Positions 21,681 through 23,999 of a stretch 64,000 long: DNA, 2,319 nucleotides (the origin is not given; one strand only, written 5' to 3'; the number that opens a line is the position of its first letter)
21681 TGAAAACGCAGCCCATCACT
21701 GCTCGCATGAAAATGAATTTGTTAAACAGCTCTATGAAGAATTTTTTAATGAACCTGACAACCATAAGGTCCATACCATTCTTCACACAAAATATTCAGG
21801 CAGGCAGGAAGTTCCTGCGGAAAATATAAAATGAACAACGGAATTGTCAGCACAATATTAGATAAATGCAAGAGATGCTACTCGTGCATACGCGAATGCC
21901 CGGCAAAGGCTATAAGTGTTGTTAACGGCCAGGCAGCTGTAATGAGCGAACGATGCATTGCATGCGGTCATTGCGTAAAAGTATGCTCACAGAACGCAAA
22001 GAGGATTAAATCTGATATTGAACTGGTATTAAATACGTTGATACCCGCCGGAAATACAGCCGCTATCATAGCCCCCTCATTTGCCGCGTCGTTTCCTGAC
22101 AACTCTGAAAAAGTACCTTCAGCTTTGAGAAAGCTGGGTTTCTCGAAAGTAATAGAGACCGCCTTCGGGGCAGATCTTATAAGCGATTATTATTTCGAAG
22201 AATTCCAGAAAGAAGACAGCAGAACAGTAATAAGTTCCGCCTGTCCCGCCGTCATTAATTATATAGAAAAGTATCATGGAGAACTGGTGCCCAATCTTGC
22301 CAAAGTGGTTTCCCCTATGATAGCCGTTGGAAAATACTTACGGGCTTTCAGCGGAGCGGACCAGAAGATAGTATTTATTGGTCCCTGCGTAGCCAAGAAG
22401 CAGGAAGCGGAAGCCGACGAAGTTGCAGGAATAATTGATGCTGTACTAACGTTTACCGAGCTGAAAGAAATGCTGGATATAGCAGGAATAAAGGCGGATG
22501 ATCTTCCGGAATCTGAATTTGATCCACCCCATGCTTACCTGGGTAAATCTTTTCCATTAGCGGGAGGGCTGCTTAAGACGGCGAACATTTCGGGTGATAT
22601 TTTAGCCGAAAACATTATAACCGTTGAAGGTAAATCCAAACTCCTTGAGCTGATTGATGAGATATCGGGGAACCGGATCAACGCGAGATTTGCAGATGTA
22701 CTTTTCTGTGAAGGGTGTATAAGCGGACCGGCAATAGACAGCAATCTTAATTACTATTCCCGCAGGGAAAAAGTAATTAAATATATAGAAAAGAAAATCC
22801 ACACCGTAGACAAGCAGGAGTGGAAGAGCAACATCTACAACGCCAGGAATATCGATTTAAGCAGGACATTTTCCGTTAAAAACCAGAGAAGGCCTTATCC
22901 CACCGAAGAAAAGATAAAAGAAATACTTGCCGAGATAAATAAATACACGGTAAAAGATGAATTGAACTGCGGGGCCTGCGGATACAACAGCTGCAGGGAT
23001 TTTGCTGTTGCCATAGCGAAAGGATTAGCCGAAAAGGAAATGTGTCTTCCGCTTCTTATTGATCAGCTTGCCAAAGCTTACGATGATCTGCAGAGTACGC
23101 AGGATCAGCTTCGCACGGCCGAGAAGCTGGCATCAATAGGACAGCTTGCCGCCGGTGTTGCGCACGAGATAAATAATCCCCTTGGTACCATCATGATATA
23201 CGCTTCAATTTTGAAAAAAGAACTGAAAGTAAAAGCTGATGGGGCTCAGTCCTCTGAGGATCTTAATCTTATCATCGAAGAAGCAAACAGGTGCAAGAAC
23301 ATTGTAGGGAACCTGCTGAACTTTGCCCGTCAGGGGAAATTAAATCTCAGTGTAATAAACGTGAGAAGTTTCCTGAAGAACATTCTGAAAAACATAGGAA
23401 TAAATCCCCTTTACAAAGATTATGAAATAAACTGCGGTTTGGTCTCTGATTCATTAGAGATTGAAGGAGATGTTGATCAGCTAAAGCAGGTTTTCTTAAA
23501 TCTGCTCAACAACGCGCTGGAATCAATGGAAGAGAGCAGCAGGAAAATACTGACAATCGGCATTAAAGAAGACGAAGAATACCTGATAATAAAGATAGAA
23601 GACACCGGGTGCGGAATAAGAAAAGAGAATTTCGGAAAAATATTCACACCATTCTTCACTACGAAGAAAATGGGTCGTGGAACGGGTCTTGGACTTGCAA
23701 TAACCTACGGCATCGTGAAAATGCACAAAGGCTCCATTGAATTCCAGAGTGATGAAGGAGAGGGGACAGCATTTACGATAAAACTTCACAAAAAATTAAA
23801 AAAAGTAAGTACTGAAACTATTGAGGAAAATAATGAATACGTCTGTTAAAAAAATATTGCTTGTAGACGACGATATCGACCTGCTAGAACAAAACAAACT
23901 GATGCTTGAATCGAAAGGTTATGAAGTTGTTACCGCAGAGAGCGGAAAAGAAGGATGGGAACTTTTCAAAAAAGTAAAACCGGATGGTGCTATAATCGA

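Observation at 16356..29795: One about 13.4-kb co-directional gene string: HydF, two different NuoE/NuoF/HydA [FeFe]-hydrogenases, and a four-gene sensor/phosphorelay module wedged between them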

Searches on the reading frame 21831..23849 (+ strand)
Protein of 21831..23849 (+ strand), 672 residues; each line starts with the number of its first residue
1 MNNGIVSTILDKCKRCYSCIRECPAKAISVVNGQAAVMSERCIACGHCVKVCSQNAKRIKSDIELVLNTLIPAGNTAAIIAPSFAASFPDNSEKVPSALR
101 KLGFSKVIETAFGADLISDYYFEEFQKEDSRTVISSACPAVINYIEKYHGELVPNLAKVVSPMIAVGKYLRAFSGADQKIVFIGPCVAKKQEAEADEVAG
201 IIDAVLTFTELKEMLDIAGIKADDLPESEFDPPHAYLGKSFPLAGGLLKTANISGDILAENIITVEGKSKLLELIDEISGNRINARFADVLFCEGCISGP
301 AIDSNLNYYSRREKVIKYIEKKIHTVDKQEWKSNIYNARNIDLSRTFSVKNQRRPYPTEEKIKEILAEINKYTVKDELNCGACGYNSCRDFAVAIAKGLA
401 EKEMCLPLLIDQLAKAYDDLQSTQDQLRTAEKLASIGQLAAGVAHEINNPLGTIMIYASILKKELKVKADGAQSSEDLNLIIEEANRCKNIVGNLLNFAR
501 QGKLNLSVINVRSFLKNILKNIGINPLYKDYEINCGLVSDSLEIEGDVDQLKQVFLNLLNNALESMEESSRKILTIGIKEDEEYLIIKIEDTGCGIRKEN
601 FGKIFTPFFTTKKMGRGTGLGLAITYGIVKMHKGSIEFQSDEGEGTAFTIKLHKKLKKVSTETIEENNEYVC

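Call 3: search_protein_families(library=pfam, proteins=[window:21831-23849:+])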
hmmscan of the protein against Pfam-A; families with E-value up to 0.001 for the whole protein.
window:21831-23849:+ (672 aa): 13 families
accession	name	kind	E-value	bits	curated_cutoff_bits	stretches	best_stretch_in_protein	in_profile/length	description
PF02906.19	Fe_hyd_lg_C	-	1.2e-51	176.1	22.1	1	76-300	3-245/245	Iron only hydrogenase large subunit, C-terminal domain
PF02518.31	HATPase_c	-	4.1e-25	88.8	26.4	1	546-654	1-109/111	Histidine kinase-, DNA gyrase B-, and HSP90-like ATPase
PF00512.31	HisKA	-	9.3e-15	54.9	26.9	1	437-501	3-63/66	His Kinase A (phospho-acceptor) domain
PF14501.12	HATPase_c_5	-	5.7e-11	42.7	22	1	551-644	6-94/102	GHKL domain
PF04060.18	FeS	-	2.5e-10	40.3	23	1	378-407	4-33/33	Putative Fe-S cluster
PF13237.11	Fer4_10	-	7.6e-09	35.8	25.5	1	9-52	5-52/53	4Fe-4S dicluster domain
PF00037.32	Fer4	-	2.4e-08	33.9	21.1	2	10-29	5-24/24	4Fe-4S binding domain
PF13187.11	Fer4_9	-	1.9e-06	28.2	27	1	12-56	1-51/52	4Fe-4S dicluster domain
PF25160.1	LdpA_Fe-S-bd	-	4.9e-05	23.5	27.6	1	13-55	5-41/49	LdpA Fe-S cluster-binding domain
PF12838.12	Fer4_7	-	5.3e-05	24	27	1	12-56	1-52/52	4Fe-4S dicluster domain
PF12837.12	Fer4_6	-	0.0001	22.5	25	0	11-28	7-24/24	4Fe-4S binding domain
PF14697.11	Fer4_21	-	0.00026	21.5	35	1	11-53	6-52/59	4Fe-4S dicluster domain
PF13183.11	Fer4_8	-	0.00079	20.4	27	0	40-53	3-16/68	4Fe-4S dicluster domain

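Call 15: find_homologous_proteins(query=window:21831-23849:+, max_evalue=1e-20)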
Query window:21831-23849:+ (672 aa): 7995 proteins with E <= 1e-20 among 8000 candidates; the best 120 are listed.
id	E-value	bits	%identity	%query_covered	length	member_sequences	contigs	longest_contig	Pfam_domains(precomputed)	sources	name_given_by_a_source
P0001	0.0e+0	1492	100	100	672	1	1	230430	PF02906.20,PF04060.19,PF00037.33,PF02518.32,PF00512.32,PF13237.12,PF13187.12,PF14501.13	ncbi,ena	-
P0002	0.0e+0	1165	77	99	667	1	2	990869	PF02906.20,PF04060.19,PF00037.33,PF02518.32,PF00512.32,PF13237.12,PF13187.12,PF14501.13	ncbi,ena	-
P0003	0.0e+0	1163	77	99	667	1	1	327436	PF02906.20,PF04060.19,PF00037.33,PF02518.32,PF00512.32,PF13237.12,PF13187.12,PF14501.13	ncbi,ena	-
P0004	0.0e+0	1159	77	99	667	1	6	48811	PF02906.20,PF04060.19,PF00037.33,PF02518.32,PF00512.32,PF13237.12,PF13187.12,PF14501.13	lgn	-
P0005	0.0e+0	1142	76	99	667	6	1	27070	PF02906.20,PF04060.19,PF00037.33,PF02518.32,PF00512.32,PF13237.12,PF13187.12,PF14501.13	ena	-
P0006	0.0e+0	1037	68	97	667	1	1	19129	PF02906.20,PF04060.19,PF00037.33,PF02518.32,PF00512.32,PF13237.12,PF13187.12,PF14501.13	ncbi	-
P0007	0.0e+0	1036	69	99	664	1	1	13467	PF02906.20,PF04060.19,PF00037.33,PF02518.32,PF00512.32,PF13237.12,PF13187.12,PF14501.13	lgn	-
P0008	0.0e+0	1036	69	98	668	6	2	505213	PF02906.20,PF04060.19,PF00037.33,PF02518.32,PF00512.32,PF12838.13,PF13237.12,PF13187.12,PF14501.13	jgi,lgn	jgi:iron only hydrogenase large subunit-like protein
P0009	0.0e+0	1035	68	97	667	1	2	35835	PF02906.20,PF04060.19,PF00037.33,PF02518.32,PF00512.32,PF13237.12,PF13187.12,PF14501.13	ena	-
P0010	0.0e+0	1032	68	98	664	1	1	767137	PF02906.20,PF04060.19,PF00037.33,PF02518.32,PF00512.32,PF13237.12,PF13187.12,PF14501.13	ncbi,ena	-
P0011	0.0e+0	1030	68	98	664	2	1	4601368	PF02906.20,PF04060.19,PF00037.33,PF02518.32,PF00512.32,PF13237.12,PF13187.12,PF14501.13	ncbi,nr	ncbi:MAG: 4Fe-4S dicluster domain-containing protein [Ignavibacteriales bacterium]|nr:MAG: 4Fe-4S di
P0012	0.0e+0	1028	69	98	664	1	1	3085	PF02906.20,PF04060.19,PF12837.13,PF00037.33,PF02518.32,PF00512.32,PF25160.2,PF13237.12,PF13187.12,PF14501.13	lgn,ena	-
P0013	0.0e+0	1026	69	97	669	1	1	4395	PF02906.20,PF04060.19,PF00037.33,PF02518.32,PF00512.32,PF13237.12,PF13187.12,PF14501.13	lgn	-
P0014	0.0e+0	1026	69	98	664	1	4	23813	PF02906.20,PF04060.19,PF12837.13,PF00037.33,PF02518.32,PF00512.32,PF25160.2,PF13237.12,PF13187.12,PF14501.13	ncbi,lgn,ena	-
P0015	0.0e+0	1025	69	98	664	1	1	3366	PF02906.20,PF04060.19,PF12837.13,PF00037.33,PF02518.32,PF00512.32,PF13237.12,PF13187.12,PF14501.13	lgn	-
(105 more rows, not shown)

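Call 16: find_related_loci(query=window:21831-23849:+, collection=genome_contigs, flank=10000)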
Query window:21831-23849:+ (672 aa) in genome_contigs; peptide patterns used: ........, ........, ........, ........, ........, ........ (x = any residue, [..] = any of these).
262 stretches matched a pattern; 236 encode a relative of the query (tblastn E <= 1e-3); the best 80 are kept; 80 distinct loci.
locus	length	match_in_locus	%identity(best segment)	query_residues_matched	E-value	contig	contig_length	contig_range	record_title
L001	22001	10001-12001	77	1-667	0e+0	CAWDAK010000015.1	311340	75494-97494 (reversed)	MAG: uncultured Ignavibacteria bacterium isolate MFD01721.bin.2.18 genome assembly, contig: contig_40203, whole genome s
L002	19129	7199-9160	68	1-654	0e+0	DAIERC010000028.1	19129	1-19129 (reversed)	MAG TPA_asm: Ignavibacteriales bacterium isolate clean1197 k141_2276094, whole genome shotgun sequence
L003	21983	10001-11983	68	1-659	0e+0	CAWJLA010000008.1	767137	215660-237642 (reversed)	MAG: uncultured Bacteroidetes bacterium isolate MFD02416.bin.1.83 genome assembly, contig: contig_69901, whole genome sh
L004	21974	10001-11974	69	1-658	0e+0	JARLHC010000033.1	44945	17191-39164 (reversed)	MAG: Ignavibacteriaceae bacterium isolate MAG_BO162 MetaBAT2_Bin_162_Oxic_k141_167402, whole genome shotgun sequence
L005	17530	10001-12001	69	1-667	0e+0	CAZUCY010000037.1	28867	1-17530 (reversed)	MAG TPA_asm: uncultured Ignavibacteriaceae bacterium isolate binchicken_co3_573 genome assembly, contig: NODE_4963_lengt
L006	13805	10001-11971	68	1-657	0e+0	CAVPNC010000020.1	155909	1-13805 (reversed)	MAG: uncultured Chloroflexia bacterium isolate MFD09964.bin.2.136 genome assembly, contig: contig_7084, whole genome sho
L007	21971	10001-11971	68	1-657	0e+0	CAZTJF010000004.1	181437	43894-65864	MAG TPA_asm: uncultured Ignavibacteriaceae bacterium isolate SRP173033_co3_36 genome assembly, contig: NODE_28_length_18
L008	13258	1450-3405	67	1-652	0e+0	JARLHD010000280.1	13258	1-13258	MAG: Ignavibacteriaceae bacterium isolate MAG_CO62 MetaCoAG_Bin_62_Oxic_k141_1122557, whole genome shotgun sequence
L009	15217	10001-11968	67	1-652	0e+0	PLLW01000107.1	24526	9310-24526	MAG: Ignavibacteriales bacterium isolate fen_1302 73.20120800_E3S.45_contig_35166, whole genome shotgun sequence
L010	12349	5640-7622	68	1-657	0e+0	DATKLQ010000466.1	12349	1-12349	MAG TPA_asm: Ignavibacteriaceae bacterium isolate SMAG_U14689 k141_1479025, whole genome shotgun sequence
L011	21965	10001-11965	66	1-655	0e+0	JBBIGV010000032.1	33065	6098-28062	MAG: Ignavibacteria bacterium isolate RVF170221_bin_1 NODE_1044_length_33065_cov_21.820842, whole genome shotgun sequenc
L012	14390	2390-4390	67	1-667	0e+0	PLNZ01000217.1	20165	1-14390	MAG: Ignavibacteriales bacterium isolate fen_1297 73.20120800_E1D.52_contig_3212, whole genome shotgun sequence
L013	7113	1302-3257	67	1-656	0e+0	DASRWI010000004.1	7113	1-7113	MAG TPA_asm: Ignavibacteriaceae bacterium isolate SMAG_U10649 k141_376035, whole genome shotgun sequence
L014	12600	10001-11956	66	1-652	0e+0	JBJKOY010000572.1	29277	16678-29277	MAG: Ignavibacteriaceae bacterium isolate Bin_107 S1Ck127_851900_flag_0_multi_10.5243_len_29277, whole genome shotgun se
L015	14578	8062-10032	67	1-657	0e+0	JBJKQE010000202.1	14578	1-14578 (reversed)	MAG: Ignavibacteriaceae bacterium isolate Bin_26 S1Ck127_2776447_flag_0_multi_18.5966_len_14578, whole genome shotgun se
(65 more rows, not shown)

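Call 30: search_solved_structures(query=window:21831-23849:+, max_evalue=0.00001, show_alignments=2)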
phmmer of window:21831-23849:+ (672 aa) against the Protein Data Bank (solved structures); distinct sequences matched with E-value up to 0.00001: 90 (the best 60 are shown).
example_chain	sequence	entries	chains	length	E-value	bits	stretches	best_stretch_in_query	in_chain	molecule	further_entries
9jfj_A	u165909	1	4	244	5.4e-35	124.2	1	421-653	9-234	Sensor histidine kinase ZraS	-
8vc9_A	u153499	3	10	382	1.5e-29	106.3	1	415-651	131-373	Leptospira virulence regulator B (LvrB) | histidine kinase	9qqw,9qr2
7p5h_A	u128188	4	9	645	4.8e-26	94.7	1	37-249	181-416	Fe-hydrogenase, subunit alpha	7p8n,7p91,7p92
3d36_A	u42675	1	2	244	4.7e-25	91.4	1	429-665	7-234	Sporulation kinase B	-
5idj_A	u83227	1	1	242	8.6e-25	90.6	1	429-652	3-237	Histidine kinase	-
8a6t_A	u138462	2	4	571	6.1e-24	87.7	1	37-250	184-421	Electron bifurcating hydrogenase subunit HydA1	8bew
7qv7_D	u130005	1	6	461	1.7e-23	86.3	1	80-251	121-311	Hydrogen dependent carbon dioxide reductase subunit HydA2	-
4i5s_A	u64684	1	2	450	4.2e-22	81.7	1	440-654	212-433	Putative histidine kinase CovS; VicK-like protein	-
6gly_A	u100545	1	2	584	8.7e-22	80.6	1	39-263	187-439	Iron hydrogenase 1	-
6gm4_A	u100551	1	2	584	1.2e-21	80.2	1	39-263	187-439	Iron hydrogenase 1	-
4gcz_A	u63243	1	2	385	1.8e-21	79.6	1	419-652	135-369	Blue-light photoreceptor, Sensor protein fixL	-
6gm0_A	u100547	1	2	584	2.2e-21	79.3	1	39-263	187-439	Iron hydrogenase 1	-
8a7f_A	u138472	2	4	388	2.3e-21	79.3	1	419-651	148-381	Putative Sensory box protein,Sensor protein FixL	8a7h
8a3u_A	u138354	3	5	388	2.3e-21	79.3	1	419-651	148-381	Putative Sensory box protein,Sensor protein FixL | Putative Sensory box protein,Putative Sensory box protein,Sensor protein FixL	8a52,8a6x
7qhf_A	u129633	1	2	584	2.3e-21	79.2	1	39-263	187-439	Iron hydrogenase 1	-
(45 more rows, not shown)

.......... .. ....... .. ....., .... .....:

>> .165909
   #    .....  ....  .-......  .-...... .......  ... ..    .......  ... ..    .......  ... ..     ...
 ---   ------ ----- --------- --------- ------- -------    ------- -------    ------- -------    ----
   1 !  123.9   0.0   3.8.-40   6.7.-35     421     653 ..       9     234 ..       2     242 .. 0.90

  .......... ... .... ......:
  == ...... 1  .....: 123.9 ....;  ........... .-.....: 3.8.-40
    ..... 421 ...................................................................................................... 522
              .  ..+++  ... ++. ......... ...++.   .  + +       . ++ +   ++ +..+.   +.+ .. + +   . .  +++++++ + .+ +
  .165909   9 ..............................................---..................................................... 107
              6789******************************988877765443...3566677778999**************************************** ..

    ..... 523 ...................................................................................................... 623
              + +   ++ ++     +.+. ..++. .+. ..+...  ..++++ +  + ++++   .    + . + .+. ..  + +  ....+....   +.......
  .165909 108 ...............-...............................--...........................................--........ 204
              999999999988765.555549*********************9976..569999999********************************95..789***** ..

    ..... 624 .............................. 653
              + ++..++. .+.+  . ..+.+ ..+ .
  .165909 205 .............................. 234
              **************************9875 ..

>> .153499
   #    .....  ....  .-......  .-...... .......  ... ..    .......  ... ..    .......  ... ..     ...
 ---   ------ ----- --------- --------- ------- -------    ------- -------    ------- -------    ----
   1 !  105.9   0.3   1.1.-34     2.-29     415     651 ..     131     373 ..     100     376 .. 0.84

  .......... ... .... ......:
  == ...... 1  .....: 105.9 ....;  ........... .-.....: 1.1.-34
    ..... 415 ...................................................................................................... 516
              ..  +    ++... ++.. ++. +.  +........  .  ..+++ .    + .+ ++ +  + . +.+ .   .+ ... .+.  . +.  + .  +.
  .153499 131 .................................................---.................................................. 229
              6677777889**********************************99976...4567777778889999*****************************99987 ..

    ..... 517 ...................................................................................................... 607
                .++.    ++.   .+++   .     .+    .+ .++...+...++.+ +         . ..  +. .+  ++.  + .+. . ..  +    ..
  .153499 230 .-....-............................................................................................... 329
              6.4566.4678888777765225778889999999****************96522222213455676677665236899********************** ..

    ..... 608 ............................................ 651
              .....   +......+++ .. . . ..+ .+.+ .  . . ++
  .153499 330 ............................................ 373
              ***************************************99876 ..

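Call 55: search_protein_families(library=ncbifam, proteins=[window:21831-23849:+], max_evalue=0.00001)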
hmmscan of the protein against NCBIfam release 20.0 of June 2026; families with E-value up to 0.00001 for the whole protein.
window:21831-23849:+ (672 aa): 103 families (the best 25 are shown)
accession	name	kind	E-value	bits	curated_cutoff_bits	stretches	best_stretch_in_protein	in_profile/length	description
TIGR04105.1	FeFe_hydrog_B1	subfamily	4.2e-61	207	450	2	19-302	166-458/462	monomeric [FeFe] hydrogenase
NF008468.0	PRK11360.1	equivalog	5.5e-59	200.1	646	1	421-658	381-612/616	two-component system sensor histidine kinase AtoS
NF007688.0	PRK10364.1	equivalog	1.6e-48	165.6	479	1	420-658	224-455/460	two-component system sensor histidine kinase ZraS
NF010411.0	PRK13837.1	equivalog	1.6e-46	158.8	647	1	418-663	432-685/828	two-component system VirA-like sensor kinase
NF038348.1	T2SS_HK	subfamily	2.7e-45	154.9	450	2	482-652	405-571/574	histidine kinase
NF052574.1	HisKinEspCMyxo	equivalog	2.3e-41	141.8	1200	1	422-658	403-641/785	serine histidine kinase EspC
NF046020.1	HisKinCckABruc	equivalog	3.1e-41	141.1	1000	1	424-665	468-718/868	cell cycle histidine kinase CckA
NF047466.1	hybrid_RR_LvrB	exception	1.4e-37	129.8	500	1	413-652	129-374/377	hybrid histidine kinase/response regulator LvrB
NF052573.1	HisKinEspAMyxo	equivalog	3.9e-37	127.7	1400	1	421-662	369-619/755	serine histidine kinase EspA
NF047497.1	HK_LIC_12097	equivalog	6.5e-37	127.1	500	1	424-652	139-364/367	LIC_12097 family sensor histidine kinase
NF053867.1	SprKinKinDBac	equivalog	7.2e-37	127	775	1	429-653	279-496/500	sporulation kinase KinD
NF046044.1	PnpS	equivalog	1.5e-34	119.7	400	1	440-652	174-389/390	two-component system histidine kinase PnpS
NF046026.1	HisKinCckACaul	equivalog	3e-34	118.1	1000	1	422-663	288-541/678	cell cycle histidine kinase CckA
NF010076.0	PRK13557.1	subfamily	7.6e-34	117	631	1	423-662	150-402/540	histidine kinase famiy protein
NF033092.0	HK_WalK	equivalog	6.5e-33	114.2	725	1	440-652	376-592/594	cell wall metabolism sensor histidine kinase WalK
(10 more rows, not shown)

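Call 61: predict_structure(alignment_id=A2)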
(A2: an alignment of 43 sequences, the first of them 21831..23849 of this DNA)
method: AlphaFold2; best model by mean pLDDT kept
length: 672 residues; sequences in the alignment: 43
mean_pLDDT: 66.5   pTM: 0.49
mean pLDDT of the five models: 66.5, 65.2, 63.4, 56.8, 53.8
residues with pLDDT >= 90: 55; 70-90: 297; 50-70: 160; < 50: 160
segments of 3 or more residues with pLDDT < 50: 1-58, 234-246, 248-250, 252-259, 327-335, 419-457, 613-617, 658-672
pLDDT, mean of each block of 10 residues (from residue 1): 28 25 31 34 34 42 88 88 83 91 89 72 72 77 81 86 84 84 79 78 88 91 87 48 43 45 61 78 72 59 70 74 54 49 83 69 76 57 60 67 58 52 41 39 43 47 60 59 55 51 73 86 79 79 84 87 81 89 88 81 63 49 75 84 87 68 31 29
secondary structure, 60 per line:
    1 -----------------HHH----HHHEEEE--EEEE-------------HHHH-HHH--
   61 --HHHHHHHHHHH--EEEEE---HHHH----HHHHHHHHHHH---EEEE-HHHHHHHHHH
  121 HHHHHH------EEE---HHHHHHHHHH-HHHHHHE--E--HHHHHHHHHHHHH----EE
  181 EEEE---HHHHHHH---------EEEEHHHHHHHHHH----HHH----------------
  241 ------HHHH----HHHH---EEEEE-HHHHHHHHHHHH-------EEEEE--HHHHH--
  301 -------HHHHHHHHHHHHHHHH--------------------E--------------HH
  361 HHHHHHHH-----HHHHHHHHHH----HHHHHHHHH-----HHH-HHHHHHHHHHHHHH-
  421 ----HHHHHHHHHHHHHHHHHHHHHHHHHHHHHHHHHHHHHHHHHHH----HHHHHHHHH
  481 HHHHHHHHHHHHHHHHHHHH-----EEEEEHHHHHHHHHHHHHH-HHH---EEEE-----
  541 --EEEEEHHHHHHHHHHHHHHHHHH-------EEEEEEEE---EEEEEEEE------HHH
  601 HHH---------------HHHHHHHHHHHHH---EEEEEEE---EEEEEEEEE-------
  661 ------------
elements in order (helices of 4 or more, strands of 3 or more residues): E28-31 E34-37 H51-54 H63-73 E76-80 H84-87 H92-102 E106-109 H111-126 E133-135 H139-148 H150-155 H162-174 E179-184 H188-194 E204-207 H208-217 H247-250 H255-258 E262-266 H268-279 E287-291 H294-298 H308-323 H359-368 H374-383 H388-396 H406-419 H425-467 H472-500 E506-510 H511-524 E532-535 E543-547 H548-565 E573-580 E584-591 H598-603 H619-631 E635-641 E645-653

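Call 76: find_encoding_contigs(protein=P0001, flank=6000, max_places=3)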
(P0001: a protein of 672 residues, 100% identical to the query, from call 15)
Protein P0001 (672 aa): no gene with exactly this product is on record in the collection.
